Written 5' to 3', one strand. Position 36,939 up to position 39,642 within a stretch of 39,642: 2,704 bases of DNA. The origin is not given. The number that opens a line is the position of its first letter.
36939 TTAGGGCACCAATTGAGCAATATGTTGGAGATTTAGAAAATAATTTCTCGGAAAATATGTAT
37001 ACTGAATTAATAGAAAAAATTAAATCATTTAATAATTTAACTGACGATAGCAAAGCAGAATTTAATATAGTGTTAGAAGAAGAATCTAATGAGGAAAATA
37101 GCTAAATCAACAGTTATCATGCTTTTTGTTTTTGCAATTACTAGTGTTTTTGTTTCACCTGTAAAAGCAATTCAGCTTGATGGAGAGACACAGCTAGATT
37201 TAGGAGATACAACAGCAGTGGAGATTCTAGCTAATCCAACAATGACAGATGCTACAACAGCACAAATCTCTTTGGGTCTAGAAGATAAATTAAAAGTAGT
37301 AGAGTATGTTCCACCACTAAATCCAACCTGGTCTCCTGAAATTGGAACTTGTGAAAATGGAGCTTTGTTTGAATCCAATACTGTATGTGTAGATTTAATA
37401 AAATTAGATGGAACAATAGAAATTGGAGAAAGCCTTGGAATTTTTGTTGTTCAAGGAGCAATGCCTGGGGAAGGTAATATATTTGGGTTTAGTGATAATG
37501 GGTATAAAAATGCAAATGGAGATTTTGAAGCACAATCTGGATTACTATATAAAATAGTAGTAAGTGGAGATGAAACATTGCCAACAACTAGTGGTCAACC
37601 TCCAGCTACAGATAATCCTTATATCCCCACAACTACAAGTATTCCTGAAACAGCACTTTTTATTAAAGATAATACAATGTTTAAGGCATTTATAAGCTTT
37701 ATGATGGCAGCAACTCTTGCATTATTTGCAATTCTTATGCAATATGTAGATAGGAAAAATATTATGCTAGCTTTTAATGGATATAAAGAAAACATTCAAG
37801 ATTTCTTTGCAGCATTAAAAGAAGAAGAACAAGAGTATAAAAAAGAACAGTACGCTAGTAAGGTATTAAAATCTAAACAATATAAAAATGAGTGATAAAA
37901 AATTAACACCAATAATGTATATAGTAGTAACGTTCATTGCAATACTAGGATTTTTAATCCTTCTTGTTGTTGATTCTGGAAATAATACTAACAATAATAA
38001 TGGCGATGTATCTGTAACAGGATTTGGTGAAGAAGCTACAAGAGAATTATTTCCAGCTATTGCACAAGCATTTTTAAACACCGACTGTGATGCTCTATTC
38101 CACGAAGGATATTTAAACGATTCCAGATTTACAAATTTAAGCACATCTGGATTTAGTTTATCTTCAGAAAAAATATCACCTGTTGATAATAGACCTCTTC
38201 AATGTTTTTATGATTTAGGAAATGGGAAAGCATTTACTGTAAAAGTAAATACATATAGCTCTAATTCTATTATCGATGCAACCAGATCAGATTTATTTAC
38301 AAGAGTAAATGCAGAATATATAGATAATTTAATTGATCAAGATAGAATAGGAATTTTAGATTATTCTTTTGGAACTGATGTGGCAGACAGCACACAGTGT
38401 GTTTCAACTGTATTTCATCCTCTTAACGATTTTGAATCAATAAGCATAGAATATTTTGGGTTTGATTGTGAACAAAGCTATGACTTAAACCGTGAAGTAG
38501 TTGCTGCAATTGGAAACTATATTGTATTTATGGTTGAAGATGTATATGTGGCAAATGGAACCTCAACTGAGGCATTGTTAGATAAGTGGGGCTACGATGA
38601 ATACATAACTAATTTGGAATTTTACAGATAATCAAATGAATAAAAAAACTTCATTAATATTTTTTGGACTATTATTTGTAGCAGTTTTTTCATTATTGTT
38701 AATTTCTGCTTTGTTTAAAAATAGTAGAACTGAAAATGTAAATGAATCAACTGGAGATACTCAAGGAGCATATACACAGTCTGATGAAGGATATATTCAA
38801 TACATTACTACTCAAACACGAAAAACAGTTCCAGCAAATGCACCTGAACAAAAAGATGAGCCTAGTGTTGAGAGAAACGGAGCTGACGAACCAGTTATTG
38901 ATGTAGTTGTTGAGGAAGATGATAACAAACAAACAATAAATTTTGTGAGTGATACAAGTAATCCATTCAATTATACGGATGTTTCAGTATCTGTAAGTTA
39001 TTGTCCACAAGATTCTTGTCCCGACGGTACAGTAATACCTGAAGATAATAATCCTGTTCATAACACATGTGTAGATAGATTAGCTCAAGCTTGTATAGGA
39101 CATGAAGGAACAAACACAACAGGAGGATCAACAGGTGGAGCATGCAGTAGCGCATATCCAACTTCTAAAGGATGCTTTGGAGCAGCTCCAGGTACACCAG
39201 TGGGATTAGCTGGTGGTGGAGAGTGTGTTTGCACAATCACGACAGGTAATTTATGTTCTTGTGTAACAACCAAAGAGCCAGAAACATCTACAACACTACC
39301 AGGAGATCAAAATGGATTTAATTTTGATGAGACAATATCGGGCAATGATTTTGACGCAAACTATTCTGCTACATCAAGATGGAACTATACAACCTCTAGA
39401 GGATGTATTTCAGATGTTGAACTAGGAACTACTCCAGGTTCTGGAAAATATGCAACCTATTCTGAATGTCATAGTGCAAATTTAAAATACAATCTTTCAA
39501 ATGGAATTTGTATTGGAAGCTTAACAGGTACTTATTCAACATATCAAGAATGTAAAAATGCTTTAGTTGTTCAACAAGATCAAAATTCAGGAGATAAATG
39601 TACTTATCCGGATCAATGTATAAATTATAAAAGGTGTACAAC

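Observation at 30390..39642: Translationally coupled >9 kb operon around an 1851-aa domain-less polytopic protein: candidate novel envelope or host-contact apparatus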

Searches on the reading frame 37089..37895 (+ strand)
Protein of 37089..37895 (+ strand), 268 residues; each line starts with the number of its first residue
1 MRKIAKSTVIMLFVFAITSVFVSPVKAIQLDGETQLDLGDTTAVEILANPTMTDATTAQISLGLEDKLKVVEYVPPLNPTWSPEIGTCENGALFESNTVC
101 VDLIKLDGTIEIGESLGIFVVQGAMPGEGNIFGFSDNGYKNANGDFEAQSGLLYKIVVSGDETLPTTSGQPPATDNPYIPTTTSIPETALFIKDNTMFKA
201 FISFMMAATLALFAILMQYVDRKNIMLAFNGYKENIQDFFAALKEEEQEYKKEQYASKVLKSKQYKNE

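Call 5: search_protein_families(library=pfam, proteins=[window:37089-37895:+], max_evalue=1)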
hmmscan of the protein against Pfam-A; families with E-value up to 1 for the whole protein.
window:37089-37895:+ (268 aa): 2 families
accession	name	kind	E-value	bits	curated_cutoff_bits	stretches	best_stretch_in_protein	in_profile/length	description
PF13786.12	DUF4179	-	0.014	16.2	30.1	0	207-266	9-70/94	Domain of unknown function (DUF4179)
PF23923.1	DUF7262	-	0.24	12.3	27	1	7-58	12-62/132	Family of unknown function (DUF7262)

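Call 7: search_protein_families(library=ncbifam, proteins=[window:37089-37895:+], max_evalue=1)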
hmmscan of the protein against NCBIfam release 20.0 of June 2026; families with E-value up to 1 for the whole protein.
window:37089-37895:+ (268 aa): 0 families

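Call 8: search_protein_families(library=phrogs, proteins=[window:37089-37895:+], max_evalue=1)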
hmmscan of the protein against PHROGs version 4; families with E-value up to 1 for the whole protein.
window:37089-37895:+ (268 aa): 0 families

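Call 55: search_solved_structures(query=A5, max_evalue=10)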
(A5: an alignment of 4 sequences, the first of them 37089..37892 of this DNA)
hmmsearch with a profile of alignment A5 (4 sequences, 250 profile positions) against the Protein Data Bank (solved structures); distinct sequences matched with E-value up to 10: 3.
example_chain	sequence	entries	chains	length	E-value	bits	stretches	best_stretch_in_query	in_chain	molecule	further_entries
3mlg_A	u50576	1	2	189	0.00019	24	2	178-248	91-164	2X chimera of Helicobacter pylori protein HP0242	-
21gi_A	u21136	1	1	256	0.0075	18.8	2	195-248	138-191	A designed protein Three-twist Knot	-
2bo3_A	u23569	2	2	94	1.2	11.6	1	195-248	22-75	HYPOTHETICAL PROTEIN HP0242 | Uncharacterized protein HP0242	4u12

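Call 73: search_protein_families(library=padloc, proteins=[window:37089-37895:+], max_evalue=0.1)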
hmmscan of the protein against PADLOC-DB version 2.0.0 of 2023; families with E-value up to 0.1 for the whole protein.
window:37089-37895:+ (268 aa): 0 families

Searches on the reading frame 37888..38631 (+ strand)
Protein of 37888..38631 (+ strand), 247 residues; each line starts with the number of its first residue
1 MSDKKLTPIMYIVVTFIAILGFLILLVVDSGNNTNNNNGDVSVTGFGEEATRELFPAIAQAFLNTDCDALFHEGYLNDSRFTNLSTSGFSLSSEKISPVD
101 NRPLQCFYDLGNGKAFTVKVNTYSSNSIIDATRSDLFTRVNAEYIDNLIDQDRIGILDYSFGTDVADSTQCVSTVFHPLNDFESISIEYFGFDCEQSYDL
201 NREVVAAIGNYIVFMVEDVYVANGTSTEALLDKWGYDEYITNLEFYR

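Call 5: search_protein_families(library=pfam, proteins=[window:37888-38631:+], max_evalue=1)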
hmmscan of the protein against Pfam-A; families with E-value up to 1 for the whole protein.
window:37888-38631:+ (247 aa): 0 families

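Call 7: search_protein_families(library=ncbifam, proteins=[window:37888-38631:+], max_evalue=1)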
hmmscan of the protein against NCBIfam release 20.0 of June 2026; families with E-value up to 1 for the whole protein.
window:37888-38631:+ (247 aa): 2 families
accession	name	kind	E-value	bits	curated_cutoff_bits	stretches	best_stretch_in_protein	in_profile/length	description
NF005826.1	PRK07718.1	equivalog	0.045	13.7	140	1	1-43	1-43/143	flagellar basal body-associated protein FliL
NF041902.1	pecacetest_PaeX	equivalog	0.12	11.4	550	1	128-186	129-187/318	pectin acetylesterase PaeX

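Call 8: search_protein_families(library=phrogs, proteins=[window:37888-38631:+], max_evalue=1)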
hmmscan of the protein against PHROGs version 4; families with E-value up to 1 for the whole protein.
window:37888-38631:+ (247 aa): 1 family
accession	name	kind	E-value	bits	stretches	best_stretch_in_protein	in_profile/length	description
phrog_16397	-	unknown function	0.061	14.3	1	8-73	23-87/90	-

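Call 17: find_homologous_proteins(query=window:37888-38631:+, max_evalue=0.001)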
Query window:37888-38631:+ (247 aa): 1 proteins with E <= 0.001 among 171 candidates.
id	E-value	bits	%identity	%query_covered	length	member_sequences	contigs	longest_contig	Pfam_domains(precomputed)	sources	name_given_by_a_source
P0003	3.3e-144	497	90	100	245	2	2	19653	-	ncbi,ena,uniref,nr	ncbi:hypothetical protein KC669_01690 [Candidatus Dojkabacteria bacterium]|uniref:Uncharacterized pr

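Call 19: find_encoding_contigs(protein=P0003, flank=10000)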
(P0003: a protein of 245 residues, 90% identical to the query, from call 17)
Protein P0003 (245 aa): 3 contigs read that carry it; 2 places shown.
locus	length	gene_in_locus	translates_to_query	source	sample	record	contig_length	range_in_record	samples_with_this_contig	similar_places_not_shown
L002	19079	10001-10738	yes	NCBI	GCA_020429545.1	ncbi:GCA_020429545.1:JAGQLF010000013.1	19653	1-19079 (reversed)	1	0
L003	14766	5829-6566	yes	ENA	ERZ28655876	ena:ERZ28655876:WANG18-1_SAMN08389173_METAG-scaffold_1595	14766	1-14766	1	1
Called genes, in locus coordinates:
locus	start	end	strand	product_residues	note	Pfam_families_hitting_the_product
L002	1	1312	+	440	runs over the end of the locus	PF19295:SufBD_N, PF01458:SUFBD_core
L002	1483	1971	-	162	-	PF01863:YgjP-like, PF08325:WLM (weak)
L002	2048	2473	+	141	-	-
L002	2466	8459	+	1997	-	-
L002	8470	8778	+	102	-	-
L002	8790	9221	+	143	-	-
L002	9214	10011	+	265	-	-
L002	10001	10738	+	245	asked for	-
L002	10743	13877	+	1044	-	-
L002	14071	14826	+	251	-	-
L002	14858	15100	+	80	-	-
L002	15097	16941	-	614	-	PF13522:GATase_6, PF13537:GATase_7, PF00733:Asn_synthase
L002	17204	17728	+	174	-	-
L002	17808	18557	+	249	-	-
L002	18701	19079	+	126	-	PF05635:23S_rRNA_IVP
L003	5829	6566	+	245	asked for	-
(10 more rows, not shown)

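Call 26: search_solved_structures(query=window:37888-38631:+, max_evalue=10)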
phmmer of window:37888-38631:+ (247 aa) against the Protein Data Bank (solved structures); distinct sequences matched with E-value up to 10: 1.
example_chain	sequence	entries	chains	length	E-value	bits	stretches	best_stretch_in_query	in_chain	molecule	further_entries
1iij_A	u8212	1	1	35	2.4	11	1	4-28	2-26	ERBB-2 RECEPTOR PROTEIN-TYROSINE KINASE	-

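Call 33: search_protein_families(library=pfam, proteins=[L002:10743-13877:+, L002:14071-14826:+, L002:14858-15100:+, L002:2466-8459:+], max_evalue=0.1)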
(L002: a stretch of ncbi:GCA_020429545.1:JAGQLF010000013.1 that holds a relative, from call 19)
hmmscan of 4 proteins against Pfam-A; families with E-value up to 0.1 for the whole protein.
L002:10743-13877:+ (1044 aa): 2 families
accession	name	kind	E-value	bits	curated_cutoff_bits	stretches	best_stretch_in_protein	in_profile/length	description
PF02121.25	IP_trans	-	0.0031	17.6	21.3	1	724-830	86-188/246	Phosphatidylinositol transfer protein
PF01900.24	RNase_P_Rpp14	-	0.097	13.2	23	0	791-856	15-80/104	Rpp14/Pop5 family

L002:14071-14826:+ (251 aa): 0 families

L002:14858-15100:+ (80 aa): 0 families

L002:2466-8459:+ (1997 aa): 0 families

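Call 36: find_related_loci(query=A3, collection=metagenome_contigs, flank=10000)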
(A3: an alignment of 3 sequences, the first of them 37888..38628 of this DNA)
Query A3 (247 aa) in metagenome_contigs; peptide patterns used: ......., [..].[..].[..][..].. (x = any residue, [..] = any of these).
319 stretches matched a pattern, but none encodes a relative of the query by tblastn (E <= 1e-3).

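Call 57: search_solved_structures(query=A3, max_evalue=10)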
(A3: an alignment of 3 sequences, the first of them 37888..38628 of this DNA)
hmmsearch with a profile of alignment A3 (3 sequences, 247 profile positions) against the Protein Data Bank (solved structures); distinct sequences matched with E-value up to 10: 2.
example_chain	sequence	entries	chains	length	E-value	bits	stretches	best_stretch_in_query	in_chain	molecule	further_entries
1iij_A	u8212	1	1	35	0.15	14.5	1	4-29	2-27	ERBB-2 RECEPTOR PROTEIN-TYROSINE KINASE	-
1fbq_A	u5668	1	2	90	1.2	11.6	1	78-138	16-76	HEAT SHOCK FACTOR PROTEIN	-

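Call 66: find_homologous_proteins(query=A7, max_evalue=0.01)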
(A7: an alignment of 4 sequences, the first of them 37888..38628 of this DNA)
Query A7 (4 sequences) (247 aa, profile of the alignment): 3 proteins with E <= 0.01 among 3088 candidates.
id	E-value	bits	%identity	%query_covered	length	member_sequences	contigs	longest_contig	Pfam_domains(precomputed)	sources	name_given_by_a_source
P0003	1.2e-139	482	90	100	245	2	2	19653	-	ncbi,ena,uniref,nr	ncbi:hypothetical protein KC669_01690 [Candidatus Dojkabacteria bacterium]|uniref:Uncharacterized pr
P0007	5.8e-134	463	53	100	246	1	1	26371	-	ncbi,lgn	-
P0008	8.5e-134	462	54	100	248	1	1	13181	-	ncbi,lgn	-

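Call 73: search_protein_families(library=padloc, proteins=[window:37888-38631:+, L002:10743-13877:+, L002:14071-14826:+, L002:14858-15100:+], max_evalue=0.1)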
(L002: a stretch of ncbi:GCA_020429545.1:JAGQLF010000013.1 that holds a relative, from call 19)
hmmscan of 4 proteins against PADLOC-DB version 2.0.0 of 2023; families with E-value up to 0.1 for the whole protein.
window:37888-38631:+ (247 aa): 0 families

L002:10743-13877:+ (1044 aa): 0 families

L002:14071-14826:+ (251 aa): 0 families

L002:14858-15100:+ (80 aa): 0 families

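Call 74: predict_structure(alignment_id=A8)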
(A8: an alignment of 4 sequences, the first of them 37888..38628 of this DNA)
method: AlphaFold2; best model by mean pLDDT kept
length: 247 residues; sequences in the alignment: 4
mean_pLDDT: 60.5   pTM: 0.58
mean pLDDT of the five models: 60.5, 55.3, 54.9, 54.7, 33.4
residues with pLDDT >= 90: 16; 70-90: 85; 50-70: 48; < 50: 98
segments of 3 or more residues with pLDDT < 50: 1-51, 126-161, 242-247
pLDDT, mean of each block of 10 residues (from residue 1): 37 44 38 27 34 71 89 83 86 89 88 86 55 40 35 36 59 63 66 76 78 74 63 51 40
secondary structure, 60 per line:
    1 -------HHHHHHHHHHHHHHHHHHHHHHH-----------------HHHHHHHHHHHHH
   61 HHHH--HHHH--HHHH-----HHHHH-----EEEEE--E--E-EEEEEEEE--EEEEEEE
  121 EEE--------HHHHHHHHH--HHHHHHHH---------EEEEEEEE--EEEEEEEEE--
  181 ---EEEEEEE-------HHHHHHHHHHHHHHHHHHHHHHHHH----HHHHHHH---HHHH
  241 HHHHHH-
elements in order: H8-30 H48-64 H67-70 H73-76 H82-86 E92-96 E104-111 E114-123 H132-140 H143-150 E160-167 E170-178 E184-190 H198-222 H227-233 H237-246
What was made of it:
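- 37888..38631 (+): g5: 247-aa bitopic protein. N-terminal TM (37912-37971) plus an alpha+beta ectodomain with four invariant Cys (67, 106, 171, 194). The most conserved member of the cluster. AF2 pLDDT 60.5, pTM 0.58 (call 74).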

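Call 76: fold_search(model_id=the predicted structure, library=pdb)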
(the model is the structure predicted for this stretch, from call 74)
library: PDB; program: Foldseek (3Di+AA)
matches with E <= 10: 1593; with E <= 0.001: 0
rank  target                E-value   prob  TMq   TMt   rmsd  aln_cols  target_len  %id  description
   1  3k90_B                1.5e-02  0.51  0.22  0.28  12.9       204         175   13  The Abscisic acid receptor PYR1 in complex with Abscisic Acid (released 2009-11-10)
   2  6ka2_D                1.6e-02  0.51  0.19  0.27  10.2       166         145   11  Crystal structure of a Thebaine synthase from Papaver somniferum in complex with TBN (released 2020-06-24)
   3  6v8j_B                1.7e-02  0.57  0.22  0.30   9.3       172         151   12  Crystal structure of Ara h 8.0201 (released 2020-12-16)
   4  5ygv_B                1.7e-02  0.44  0.21  0.27  13.8       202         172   12  Crystal structure of the abscisic acid receptor PYR1 in complex with an antagonist (released 2018-04-18)
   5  4n80_B                2.3e-02  0.97  0.27  0.48   5.5       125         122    9  Crystal structure of Tse3-Tsi3 complex (released 2014-04-23)
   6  3wa5_B                2.3e-02  0.91  0.23  0.39   5.5       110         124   10  Crystal Structure of type VI peptidoglycan muramidase effector Tse3 in complex with its cognate immunity protein Tsi3 (released 2013-10-02)
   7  4pws                  2.3e-02  0.51  0.21  0.27  12.4       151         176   10  Crystal structure of secreted proline rich antigen MTC28 (Rv0040c) at 2.15 A with bound chloride from Mycobacterium tube (released 2015-03-25)
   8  3njo_A                2.6e-02  0.35  0.21  0.27  12.6       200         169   12  X-ray crystal structure of the Pyr1-pyrabactin A complex (released 2010-08-18)
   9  4bk7                  2.7e-02  0.60  0.22  0.30  10.4       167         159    9  Crystal Structure of a variant of the Major Birch Pollen Allergen Bet v 1 (released 2013-11-27)
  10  4fpw_A                2.7e-02  0.16  0.14  0.19  15.9       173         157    5  Crystal Structure of CalU16 from Micromonospora echinospora. Northeast Structural Genomics Consortium Target MiR12. (released 2012-12-12)
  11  4luq_D                3.1e-02  0.89  0.25  0.43   5.7       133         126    9  Crystal structure of virulence effector Tse3 in complex with neutralizer Tsi3 (released 2013-09-18)
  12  4n7s_B                3.3e-02  0.90  0.23  0.41   5.5       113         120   10  Crystal structure of Tse3-Tsi3 complex with Zinc ion (released 2014-04-23)
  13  8qhh_MODEL_1_A        3.3e-02  0.60  0.25  0.33   7.8       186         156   10  NMR solution structure of the green kiwi fruit allergen Act d 8.0101 (released 2023-11-08)
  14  3nef_B                3.3e-02  0.25  0.19  0.24  13.0       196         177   11  High-resolution pyrabactin-bound PYL1 structure (released 2010-06-16)
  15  3lyd_B                3.9e-02  0.60  0.23  0.31  11.8       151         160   10  Crystal structure of Putative uncharacterized protein from Jonesia denitrificans (released 2010-03-09)
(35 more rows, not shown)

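Call 93: find_related_loci(query=A8, collection=viral_contigs, flank=5000)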
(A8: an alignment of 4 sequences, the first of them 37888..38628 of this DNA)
Query A8 (247 aa) in viral_contigs; peptide patterns used: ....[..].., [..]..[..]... (x = any residue, [..] = any of these).
132 stretches matched a pattern, but none encodes a relative of the query by tblastn (E <= 1e-3).

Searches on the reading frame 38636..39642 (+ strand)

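Call 5: search_protein_families(library=pfam, proteins=[window:38636-39642:+], max_evalue=1)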
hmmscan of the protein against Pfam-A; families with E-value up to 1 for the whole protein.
window:38636-39642:+ (335 aa): 0 families

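Call 7: search_protein_families(library=ncbifam, proteins=[window:38636-39642:+], max_evalue=1)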
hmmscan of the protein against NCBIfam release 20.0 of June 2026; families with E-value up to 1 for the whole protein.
window:38636-39642:+ (335 aa): 1 family
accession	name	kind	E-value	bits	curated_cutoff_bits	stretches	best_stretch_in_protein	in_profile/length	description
NF041014.1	pilin_ComGG_2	equivalog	0.055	14.1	40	1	2-48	2-48/101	competence type IV pilus minor pilin ComGG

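Call 8: search_protein_families(library=phrogs, proteins=[window:38636-39642:+], max_evalue=1)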
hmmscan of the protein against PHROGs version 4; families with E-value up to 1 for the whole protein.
window:38636-39642:+ (335 aa): 0 families
